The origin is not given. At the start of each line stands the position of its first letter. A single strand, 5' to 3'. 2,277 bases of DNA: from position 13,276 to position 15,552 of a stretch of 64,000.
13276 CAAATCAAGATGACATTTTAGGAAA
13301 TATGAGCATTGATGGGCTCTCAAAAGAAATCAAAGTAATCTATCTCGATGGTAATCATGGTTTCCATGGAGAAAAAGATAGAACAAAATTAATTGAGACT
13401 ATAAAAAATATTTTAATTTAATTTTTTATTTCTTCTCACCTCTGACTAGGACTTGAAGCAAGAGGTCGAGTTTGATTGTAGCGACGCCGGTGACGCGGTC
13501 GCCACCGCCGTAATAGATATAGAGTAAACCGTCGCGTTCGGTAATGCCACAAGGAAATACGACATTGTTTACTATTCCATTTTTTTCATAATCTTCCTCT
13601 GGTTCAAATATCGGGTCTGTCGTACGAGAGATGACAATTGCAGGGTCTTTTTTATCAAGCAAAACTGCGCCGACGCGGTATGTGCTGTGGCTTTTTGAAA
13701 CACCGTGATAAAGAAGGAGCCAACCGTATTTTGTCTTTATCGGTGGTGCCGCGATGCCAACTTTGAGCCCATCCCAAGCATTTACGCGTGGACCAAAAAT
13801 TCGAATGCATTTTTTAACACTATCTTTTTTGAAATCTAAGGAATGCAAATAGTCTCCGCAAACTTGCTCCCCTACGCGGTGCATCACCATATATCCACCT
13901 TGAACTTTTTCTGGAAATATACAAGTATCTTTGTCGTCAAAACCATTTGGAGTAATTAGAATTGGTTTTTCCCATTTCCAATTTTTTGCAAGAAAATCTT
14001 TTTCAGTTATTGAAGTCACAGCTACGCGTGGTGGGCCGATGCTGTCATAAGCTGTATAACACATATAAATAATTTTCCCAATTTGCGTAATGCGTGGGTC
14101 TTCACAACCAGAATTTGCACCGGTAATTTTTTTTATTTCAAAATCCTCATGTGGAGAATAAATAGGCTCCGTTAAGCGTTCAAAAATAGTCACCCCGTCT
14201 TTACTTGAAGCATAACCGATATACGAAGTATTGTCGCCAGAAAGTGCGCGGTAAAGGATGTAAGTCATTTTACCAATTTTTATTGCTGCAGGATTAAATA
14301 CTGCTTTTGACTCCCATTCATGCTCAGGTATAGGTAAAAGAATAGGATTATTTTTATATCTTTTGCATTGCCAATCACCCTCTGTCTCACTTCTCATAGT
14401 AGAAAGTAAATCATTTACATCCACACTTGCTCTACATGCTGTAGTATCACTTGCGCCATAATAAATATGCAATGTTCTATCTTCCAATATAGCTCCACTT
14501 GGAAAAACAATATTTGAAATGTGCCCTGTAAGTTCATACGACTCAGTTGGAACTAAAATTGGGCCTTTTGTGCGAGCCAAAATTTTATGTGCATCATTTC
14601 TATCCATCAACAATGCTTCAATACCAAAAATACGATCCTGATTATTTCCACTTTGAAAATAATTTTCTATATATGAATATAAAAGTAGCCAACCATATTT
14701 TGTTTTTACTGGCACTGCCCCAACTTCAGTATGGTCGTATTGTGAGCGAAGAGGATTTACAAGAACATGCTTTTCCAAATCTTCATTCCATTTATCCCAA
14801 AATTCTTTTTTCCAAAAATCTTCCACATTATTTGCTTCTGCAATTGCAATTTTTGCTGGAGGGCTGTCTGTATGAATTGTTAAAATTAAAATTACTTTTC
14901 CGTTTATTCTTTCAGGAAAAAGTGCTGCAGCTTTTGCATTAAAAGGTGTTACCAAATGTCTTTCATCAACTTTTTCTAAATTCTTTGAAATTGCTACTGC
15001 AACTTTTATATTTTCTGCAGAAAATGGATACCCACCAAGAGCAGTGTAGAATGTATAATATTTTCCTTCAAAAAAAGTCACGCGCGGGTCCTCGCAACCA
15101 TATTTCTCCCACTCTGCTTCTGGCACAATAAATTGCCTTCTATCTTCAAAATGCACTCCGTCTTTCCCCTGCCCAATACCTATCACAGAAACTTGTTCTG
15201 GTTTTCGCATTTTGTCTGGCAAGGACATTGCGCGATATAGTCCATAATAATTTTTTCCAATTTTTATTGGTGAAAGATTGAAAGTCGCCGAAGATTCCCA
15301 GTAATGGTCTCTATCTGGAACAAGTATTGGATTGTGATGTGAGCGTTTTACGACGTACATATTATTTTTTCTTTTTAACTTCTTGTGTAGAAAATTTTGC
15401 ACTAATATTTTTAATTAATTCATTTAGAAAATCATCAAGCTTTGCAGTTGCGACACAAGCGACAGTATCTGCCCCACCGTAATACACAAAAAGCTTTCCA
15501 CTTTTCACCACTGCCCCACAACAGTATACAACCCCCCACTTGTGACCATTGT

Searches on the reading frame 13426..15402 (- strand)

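Call 7: search_protein_families(library=ncbifam, proteins=[window:13426-15402:-], max_evalue=0.001)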
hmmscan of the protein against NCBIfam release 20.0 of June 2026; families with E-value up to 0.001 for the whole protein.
window:13426-15402:- (658 aa): 3 families
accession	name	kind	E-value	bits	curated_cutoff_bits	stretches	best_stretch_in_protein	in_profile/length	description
NF052550.1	BManbPhaseBMBP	equivalog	8.8e-127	422.5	450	2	346-646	4-292/296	beta-1,2-mannobiose phosphorylase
NF050092.1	BtaManbiosPhlase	equivalog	6.2e-94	314.8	550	2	392-652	106-350/351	BtaManbiosPhlase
NF058598.1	BetMansidBT3780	equivalog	2e-54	185.1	550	3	31-328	53-363/366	beta-1,2-mannosidase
